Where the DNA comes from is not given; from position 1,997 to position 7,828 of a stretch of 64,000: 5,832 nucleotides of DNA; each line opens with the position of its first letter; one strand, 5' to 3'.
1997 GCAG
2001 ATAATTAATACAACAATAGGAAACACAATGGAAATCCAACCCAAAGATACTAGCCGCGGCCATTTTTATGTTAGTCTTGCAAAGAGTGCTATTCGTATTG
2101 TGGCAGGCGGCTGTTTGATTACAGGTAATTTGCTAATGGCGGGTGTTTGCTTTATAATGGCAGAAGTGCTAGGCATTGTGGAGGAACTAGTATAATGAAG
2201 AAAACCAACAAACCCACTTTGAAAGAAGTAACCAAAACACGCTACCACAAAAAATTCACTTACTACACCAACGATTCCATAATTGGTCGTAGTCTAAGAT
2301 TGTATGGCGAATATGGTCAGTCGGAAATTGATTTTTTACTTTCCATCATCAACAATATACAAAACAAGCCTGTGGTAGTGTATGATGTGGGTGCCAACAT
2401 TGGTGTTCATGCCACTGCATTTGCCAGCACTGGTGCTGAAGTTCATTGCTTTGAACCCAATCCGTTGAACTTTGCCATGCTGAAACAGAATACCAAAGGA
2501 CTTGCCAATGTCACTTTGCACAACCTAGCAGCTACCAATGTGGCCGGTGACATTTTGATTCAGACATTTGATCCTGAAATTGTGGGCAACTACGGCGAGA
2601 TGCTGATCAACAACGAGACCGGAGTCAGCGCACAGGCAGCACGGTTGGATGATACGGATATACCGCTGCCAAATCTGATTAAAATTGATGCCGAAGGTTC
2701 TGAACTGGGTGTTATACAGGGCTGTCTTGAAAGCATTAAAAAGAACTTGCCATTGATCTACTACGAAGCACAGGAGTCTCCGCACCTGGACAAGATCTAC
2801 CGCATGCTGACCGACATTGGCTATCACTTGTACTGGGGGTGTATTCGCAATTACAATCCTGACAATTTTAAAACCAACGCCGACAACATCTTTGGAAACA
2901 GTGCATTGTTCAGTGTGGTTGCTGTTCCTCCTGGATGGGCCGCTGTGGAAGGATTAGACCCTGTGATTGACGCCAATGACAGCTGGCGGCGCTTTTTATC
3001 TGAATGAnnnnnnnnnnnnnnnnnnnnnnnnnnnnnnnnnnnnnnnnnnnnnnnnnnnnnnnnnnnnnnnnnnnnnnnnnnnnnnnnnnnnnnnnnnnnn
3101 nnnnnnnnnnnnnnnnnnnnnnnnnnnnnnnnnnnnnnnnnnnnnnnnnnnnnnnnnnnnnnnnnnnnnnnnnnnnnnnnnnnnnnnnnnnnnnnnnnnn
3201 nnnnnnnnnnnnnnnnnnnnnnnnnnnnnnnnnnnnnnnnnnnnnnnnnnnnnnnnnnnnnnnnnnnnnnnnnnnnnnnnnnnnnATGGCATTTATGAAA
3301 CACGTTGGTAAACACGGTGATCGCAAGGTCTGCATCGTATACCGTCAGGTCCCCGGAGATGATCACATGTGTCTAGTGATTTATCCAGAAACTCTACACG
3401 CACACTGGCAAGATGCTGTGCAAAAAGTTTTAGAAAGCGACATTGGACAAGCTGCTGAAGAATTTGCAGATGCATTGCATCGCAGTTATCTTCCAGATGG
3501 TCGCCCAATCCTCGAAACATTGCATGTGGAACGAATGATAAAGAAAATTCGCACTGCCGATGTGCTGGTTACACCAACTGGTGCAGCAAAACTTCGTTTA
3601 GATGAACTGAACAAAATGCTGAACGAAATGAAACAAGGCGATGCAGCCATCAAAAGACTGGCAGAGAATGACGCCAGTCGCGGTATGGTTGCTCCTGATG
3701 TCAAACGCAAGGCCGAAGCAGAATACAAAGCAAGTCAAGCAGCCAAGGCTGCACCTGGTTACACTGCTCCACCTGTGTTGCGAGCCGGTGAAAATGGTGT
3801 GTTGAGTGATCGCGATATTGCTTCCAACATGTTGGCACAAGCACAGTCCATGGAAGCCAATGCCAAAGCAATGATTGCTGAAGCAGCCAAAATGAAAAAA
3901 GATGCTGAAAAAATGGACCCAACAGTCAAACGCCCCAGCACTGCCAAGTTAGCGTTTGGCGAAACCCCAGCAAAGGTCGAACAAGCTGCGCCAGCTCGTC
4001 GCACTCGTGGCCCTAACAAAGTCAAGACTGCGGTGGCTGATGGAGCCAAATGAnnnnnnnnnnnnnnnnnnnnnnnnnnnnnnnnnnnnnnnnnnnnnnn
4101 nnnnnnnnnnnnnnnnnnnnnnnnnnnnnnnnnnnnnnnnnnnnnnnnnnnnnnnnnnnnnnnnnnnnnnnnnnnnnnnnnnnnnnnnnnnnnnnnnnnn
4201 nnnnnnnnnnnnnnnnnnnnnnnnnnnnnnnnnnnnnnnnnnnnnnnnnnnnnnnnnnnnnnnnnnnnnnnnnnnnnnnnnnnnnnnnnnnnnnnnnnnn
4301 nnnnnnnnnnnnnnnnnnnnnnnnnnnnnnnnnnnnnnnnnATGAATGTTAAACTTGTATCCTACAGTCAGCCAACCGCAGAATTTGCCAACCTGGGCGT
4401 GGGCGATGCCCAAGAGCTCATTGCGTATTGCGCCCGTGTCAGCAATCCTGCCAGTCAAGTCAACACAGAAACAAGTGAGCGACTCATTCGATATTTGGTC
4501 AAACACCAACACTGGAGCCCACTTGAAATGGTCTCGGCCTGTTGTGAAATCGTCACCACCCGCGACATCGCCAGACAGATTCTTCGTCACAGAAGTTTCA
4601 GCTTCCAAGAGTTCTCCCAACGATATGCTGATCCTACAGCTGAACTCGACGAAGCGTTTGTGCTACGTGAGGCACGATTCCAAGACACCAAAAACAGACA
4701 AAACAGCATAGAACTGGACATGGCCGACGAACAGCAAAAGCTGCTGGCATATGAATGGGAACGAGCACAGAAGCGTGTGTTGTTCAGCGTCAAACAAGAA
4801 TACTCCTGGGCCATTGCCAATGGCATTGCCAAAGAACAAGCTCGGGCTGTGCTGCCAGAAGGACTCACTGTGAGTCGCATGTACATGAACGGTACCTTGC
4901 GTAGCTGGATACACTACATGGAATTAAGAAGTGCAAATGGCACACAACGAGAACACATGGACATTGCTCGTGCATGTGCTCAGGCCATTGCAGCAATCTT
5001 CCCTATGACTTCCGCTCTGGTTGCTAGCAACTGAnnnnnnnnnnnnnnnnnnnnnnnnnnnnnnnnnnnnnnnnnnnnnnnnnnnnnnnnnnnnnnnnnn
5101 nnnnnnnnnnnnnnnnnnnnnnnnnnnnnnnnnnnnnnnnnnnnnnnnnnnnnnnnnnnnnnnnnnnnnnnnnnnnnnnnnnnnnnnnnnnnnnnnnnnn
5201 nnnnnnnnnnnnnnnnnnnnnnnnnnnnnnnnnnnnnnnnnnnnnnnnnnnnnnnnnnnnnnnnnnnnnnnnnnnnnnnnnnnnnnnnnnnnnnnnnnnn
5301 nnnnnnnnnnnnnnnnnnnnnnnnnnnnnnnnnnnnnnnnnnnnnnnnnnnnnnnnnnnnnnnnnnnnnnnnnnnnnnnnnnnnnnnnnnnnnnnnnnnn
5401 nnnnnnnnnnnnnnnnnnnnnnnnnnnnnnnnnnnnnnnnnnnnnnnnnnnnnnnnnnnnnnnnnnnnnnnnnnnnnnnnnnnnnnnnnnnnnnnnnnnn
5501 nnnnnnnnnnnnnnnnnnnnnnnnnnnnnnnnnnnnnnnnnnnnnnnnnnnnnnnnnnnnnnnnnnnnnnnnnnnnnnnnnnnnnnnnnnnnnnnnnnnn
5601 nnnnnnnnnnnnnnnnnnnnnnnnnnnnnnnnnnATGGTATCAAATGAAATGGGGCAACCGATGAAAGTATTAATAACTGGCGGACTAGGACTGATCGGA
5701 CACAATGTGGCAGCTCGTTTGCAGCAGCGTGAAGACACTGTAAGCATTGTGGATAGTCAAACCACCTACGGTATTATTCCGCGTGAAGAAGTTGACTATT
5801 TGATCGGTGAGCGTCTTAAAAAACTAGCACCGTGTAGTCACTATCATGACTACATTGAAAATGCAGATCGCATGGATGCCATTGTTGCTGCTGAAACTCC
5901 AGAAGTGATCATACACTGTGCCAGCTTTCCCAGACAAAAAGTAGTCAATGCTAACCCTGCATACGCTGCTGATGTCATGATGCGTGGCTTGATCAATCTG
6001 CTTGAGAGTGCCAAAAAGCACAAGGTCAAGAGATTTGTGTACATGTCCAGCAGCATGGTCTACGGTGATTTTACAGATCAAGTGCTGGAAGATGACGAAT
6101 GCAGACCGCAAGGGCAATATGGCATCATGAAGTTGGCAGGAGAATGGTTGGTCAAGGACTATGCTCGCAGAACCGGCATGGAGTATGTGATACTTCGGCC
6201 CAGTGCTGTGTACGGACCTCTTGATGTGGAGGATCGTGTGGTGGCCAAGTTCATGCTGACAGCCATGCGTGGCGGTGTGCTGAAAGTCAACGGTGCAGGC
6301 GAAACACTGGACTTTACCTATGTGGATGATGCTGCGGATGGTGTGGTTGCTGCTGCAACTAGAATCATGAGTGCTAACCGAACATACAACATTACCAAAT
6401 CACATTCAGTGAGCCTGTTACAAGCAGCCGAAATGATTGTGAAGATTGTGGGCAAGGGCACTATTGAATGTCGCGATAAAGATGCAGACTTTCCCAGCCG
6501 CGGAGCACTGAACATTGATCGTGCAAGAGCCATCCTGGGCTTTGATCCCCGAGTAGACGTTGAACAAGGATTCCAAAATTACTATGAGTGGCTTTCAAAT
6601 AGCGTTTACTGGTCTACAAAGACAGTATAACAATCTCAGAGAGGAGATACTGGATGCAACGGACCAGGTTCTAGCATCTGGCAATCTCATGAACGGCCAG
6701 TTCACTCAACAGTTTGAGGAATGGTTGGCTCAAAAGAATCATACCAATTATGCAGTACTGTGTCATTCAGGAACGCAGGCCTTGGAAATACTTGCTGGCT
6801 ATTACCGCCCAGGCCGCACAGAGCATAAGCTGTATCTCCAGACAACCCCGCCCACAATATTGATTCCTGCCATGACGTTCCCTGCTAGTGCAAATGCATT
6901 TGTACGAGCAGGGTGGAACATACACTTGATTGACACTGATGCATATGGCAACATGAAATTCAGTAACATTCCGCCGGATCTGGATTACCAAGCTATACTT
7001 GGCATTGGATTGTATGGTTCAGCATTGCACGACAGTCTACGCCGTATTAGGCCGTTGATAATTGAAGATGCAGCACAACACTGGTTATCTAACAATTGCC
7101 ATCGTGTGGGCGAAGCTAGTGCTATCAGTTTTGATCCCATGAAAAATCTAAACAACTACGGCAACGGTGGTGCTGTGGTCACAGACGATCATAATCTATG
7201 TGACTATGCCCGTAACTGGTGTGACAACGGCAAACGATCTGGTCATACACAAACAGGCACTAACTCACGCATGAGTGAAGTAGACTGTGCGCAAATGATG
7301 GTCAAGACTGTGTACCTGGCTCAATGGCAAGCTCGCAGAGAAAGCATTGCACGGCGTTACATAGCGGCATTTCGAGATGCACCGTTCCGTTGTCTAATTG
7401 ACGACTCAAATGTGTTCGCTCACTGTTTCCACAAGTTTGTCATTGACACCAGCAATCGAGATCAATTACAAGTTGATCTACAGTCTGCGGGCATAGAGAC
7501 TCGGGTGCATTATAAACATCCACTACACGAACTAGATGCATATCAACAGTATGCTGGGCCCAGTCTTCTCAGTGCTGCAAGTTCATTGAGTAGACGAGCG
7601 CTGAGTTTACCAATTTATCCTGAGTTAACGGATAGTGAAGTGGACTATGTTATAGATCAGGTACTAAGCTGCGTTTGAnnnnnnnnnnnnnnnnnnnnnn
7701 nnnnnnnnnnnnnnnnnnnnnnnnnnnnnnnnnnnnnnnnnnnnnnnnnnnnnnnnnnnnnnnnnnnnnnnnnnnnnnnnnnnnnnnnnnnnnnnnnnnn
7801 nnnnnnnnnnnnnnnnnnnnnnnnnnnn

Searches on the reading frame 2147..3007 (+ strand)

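Call 12: search_protein_families(library=pfam, proteins=[window:2147-3007:+], max_evalue=0.01)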
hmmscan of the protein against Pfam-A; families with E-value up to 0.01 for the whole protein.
window:2147-3007:+ (286 aa): 1 family
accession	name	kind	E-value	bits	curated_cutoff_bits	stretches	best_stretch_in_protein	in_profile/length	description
PF05050.19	Methyltransf_21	-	3e-14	53.9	22.7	1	80-227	1-172/173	Methyltransferase FkbM domain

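Call 67: search_protein_families(library=ncbifam, proteins=[window:2147-3007:+], max_evalue=0.00001)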
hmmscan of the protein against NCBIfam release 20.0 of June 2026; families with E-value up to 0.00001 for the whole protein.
window:2147-3007:+ (286 aa): 1 family
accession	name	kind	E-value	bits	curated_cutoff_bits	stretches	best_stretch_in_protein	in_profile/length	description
TIGR01444.1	fkbM_fam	subfamily_domain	1.7e-22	80.4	37.7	1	77-208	1-142/143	FkbM family methyltransferase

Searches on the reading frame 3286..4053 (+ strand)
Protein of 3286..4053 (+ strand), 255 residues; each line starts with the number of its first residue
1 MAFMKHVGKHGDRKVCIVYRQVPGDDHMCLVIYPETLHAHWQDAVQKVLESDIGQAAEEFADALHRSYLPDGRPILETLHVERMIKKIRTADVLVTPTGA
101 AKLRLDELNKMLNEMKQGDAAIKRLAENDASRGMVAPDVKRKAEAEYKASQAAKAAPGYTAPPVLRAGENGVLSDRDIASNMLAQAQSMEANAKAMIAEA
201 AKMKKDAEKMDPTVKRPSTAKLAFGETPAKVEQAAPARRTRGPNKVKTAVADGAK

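Call 12: search_protein_families(library=pfam, proteins=[window:3286-4053:+], max_evalue=0.01)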
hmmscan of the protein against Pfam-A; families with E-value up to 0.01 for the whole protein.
window:3286-4053:+ (255 aa): 0 families

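Call 67: search_protein_families(library=ncbifam, proteins=[window:3286-4053:+], max_evalue=0.00001)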
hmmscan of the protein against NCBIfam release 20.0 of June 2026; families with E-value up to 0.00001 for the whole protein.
window:3286-4053:+ (255 aa): 0 families

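Call 99: search_protein_families(library=phrogs, proteins=[window:3286-4053:+], max_evalue=0.001)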
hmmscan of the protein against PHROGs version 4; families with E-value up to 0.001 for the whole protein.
window:3286-4053:+ (255 aa): 1 family
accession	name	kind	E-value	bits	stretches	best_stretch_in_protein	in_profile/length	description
phrog_15894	-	unknown function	8.7e-16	59.3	1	2-125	2-127/215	-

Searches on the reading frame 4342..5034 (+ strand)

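Call 12: search_protein_families(library=pfam, proteins=[window:4342-5034:+], max_evalue=0.01)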
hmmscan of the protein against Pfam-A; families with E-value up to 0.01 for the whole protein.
window:4342-5034:+ (230 aa): 1 family
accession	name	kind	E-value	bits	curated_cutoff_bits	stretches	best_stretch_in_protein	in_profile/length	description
PF02511.20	Thy1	-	2e-39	135.8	24.8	1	22-221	8-190/191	Thymidylate synthase complementing protein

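Call 99: search_protein_families(library=phrogs, proteins=[window:4342-5034:+], max_evalue=0.001)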
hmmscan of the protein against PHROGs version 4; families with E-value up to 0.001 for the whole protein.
window:4342-5034:+ (230 aa): 4 families
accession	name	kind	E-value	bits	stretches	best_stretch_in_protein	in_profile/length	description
phrog_85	-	DNA, RNA and nucleotide metabolism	6.1e-67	227.8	1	1-224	371-580/866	thymidylate synthase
phrog_10644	-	DNA, RNA and nucleotide metabolism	1e-44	153.5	1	68-217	3-144/160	thymidylate synthase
phrog_22708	-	DNA, RNA and nucleotide metabolism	9.7e-13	49.1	1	22-97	39-125/242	thymidylate synthase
phrog_28804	-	DNA, RNA and nucleotide metabolism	0.00018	22.8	1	160-225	19-83/91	thymidylate synthase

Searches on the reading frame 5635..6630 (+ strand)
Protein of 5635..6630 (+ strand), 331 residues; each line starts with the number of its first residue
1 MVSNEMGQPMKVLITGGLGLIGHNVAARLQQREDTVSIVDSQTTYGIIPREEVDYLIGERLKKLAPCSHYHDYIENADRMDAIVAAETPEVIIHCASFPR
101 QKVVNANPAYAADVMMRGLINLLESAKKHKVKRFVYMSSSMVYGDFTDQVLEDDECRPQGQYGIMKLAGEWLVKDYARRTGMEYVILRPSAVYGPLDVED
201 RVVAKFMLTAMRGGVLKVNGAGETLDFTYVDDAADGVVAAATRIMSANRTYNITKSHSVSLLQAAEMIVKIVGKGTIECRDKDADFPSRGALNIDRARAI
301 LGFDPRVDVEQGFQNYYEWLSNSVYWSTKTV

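Call 12: search_protein_families(library=pfam, proteins=[window:5635-6630:+], max_evalue=0.01)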
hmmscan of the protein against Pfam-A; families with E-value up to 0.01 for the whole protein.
window:5635-6630:+ (331 aa): 8 families
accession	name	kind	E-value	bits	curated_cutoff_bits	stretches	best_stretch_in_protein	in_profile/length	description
PF01370.27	Epimerase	-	1.3e-44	152.9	20.9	1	12-253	1-239/240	NAD dependent epimerase/dehydratase family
PF16363.11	GDP_Man_Dehyd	-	1.3e-31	110.7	27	1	13-314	1-330/332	GDP-mannose 4,6 dehydratase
PF04321.23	RmlD_sub_bind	-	4.2e-25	88.8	27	1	10-274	1-233/287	RmlD substrate binding domain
PF01073.25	3Beta_HSD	-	5.2e-17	62.2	22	1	13-249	1-237/280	3-beta hydroxysteroid dehydrogenase/isomerase family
PF02719.21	Polysacc_synt_2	-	3.1e-11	43.5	20.2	1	12-274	1-249/293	Polysaccharide biosynthesis protein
PF07993.18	NAD_binding_4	-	1.9e-09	37.5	20.1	1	86-231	86-252/258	Male sterility protein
PF13460.12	NAD_binding_10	-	3.6e-07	30.7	27.2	1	109-192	73-146/184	NAD(P)H-binding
PF08659.16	KR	-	0.0018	18.7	22.6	1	12-141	3-138/180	KR domain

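Call 67: search_protein_families(library=ncbifam, proteins=[window:5635-6630:+], max_evalue=0.00001)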
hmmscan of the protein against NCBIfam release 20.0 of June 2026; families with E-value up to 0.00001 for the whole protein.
window:5635-6630:+ (331 aa): 24 families
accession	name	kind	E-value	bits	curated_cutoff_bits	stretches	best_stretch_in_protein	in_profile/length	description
TIGR01181.1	dTDP_gluc_dehyt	equivalog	6.4e-33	114.2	365.1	1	11-327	1-318/321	dTDP-glucose 4,6-dehydratase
TIGR01179.1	galE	equivalog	1.5e-26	93.1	262.3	1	11-194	1-178/332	UDP-glucose 4-epimerase GalE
NF047922.1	GDPFucSynFcl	equivalog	5.2e-24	85.2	500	1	78-321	43-302/308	GDP-L-fucose synthase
TIGR02197.1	heptose_epim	equivalog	7.8e-24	84.4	274.6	1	12-322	1-315/316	ADP-glyceromanno-heptose 6-epimerase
TIGR01214.1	rmlD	equivalog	3.1e-20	72.5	224.05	1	11-278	1-232/285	dTDP-4-dehydrorhamnose reductase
TIGR04180.1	EDH_00030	hypoth_equivalog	2.8e-19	69.3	475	1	12-277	1-261/297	NAD-dependent 4,6-dehydratase LegB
NF043036.1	ErythonDh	equivalog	4.1e-17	62.4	325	1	10-188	1-175/321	D-erythronate dehydrogenase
NF007582.0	PRK10217.1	equivalog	2.8e-16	59.6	698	1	11-272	3-270/355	dTDP-glucose 4,6-dehydratase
NF007490.0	PRK10084.1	subfamily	5.8e-16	58.4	649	1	10-327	1-341/361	dTDP-glucose 4,6-dehydratase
NF011728.1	PRK15181.1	equivalog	3.3e-14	52.7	760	1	9-319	15-336/348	Vi polysaccharide biosynthesis UDP-N-acetylglucosaminuronic acid C-4 epimerase TviC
NF007956.0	PRK10675.1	subfamily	4.1e-14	52.5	394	1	10-178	1-165/338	UDP-glucose 4-epimerase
NF042422.1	oxyalk_red_OleD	equivalog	1.2e-13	51.1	580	1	10-275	1-253/329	2-alkyl-3-oxoalkanoate reductase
TIGR03466.1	HpnA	hypoth_equivalog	1.6e-13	50.2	367.65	1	10-281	1-255/327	hopanoid-associated sugar epimerase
NF042423.1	oxyalk_red_Shew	equivalog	5.5e-12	45.4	580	1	11-271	10-253/331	2-alkyl-3-oxoalkanoate reductase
TIGR02622.1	CDP_4_6_dhtase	equivalog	2.2e-10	40.2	278.45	1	11-323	6-333/352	CDP-glucose 4,6-dehydratase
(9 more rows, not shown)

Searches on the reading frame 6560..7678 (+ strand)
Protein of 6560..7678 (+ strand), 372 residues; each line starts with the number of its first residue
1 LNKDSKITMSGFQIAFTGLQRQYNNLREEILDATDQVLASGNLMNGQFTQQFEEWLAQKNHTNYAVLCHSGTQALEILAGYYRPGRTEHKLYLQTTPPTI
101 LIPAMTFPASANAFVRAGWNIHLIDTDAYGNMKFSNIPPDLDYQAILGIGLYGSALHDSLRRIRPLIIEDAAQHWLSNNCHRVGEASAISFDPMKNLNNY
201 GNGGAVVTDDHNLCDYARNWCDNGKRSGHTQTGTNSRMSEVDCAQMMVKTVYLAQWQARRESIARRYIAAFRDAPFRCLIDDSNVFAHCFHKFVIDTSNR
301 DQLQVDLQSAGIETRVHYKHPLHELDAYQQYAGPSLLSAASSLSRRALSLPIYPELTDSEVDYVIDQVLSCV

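Call 12: search_protein_families(library=pfam, proteins=[window:6560-7678:+], max_evalue=0.01)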
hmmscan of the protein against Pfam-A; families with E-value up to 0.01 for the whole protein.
window:6560-7678:+ (372 aa): 1 family
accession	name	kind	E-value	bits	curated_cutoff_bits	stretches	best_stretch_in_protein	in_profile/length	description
PF01041.23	DegT_DnrJ_EryC1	-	3.3e-55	188.2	19.8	1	26-368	3-359/360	DegT/DnrJ/EryC1/StrS aminotransferase family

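Call 67: search_protein_families(library=ncbifam, proteins=[window:6560-7678:+], max_evalue=0.00001)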
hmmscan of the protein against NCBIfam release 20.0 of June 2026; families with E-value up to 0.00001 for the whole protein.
window:6560-7678:+ (372 aa): 7 families
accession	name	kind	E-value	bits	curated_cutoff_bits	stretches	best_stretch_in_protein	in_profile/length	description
TIGR03588.1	PseC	equivalog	1.5e-40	139.3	423.5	1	27-371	10-379/380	UDP-4-amino-4,6-dideoxy-N-acetyl-beta-L-altrosamine transaminase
NF008687.0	PRK11706.1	equivalog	2.9e-28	98.7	375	1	32-371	15-373/375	dTDP-4-amino-4,6-dideoxygalactose transaminase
NF008658.2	PRK11658.1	equivalog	4.8e-21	74.8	631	1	26-368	12-373/379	UDP-4-amino-4-deoxy-L-arabinose aminotransferase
TIGR04181.1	NHT_00031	hypoth_equivalog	5.2e-21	74.9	420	2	166-351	163-357/359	LegC family aminotransferase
TIGR02379.1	ECA_wecE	subfamily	4.8e-20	71.7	434.85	1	36-370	19-373/376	dTDP-4-amino-4,6-dideoxy-D-glucose transaminase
TIGR04427.1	PLP_DesI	equivalog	1.3e-18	67.3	650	1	27-368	31-379/390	dTDP-4-dehydro-6-deoxyglucose aminotransferase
NF011936.0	PRK15407.1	equivalog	3.2e-08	32.7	423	0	298-369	360-433/440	lipopolysaccharide biosynthesis protein RfbH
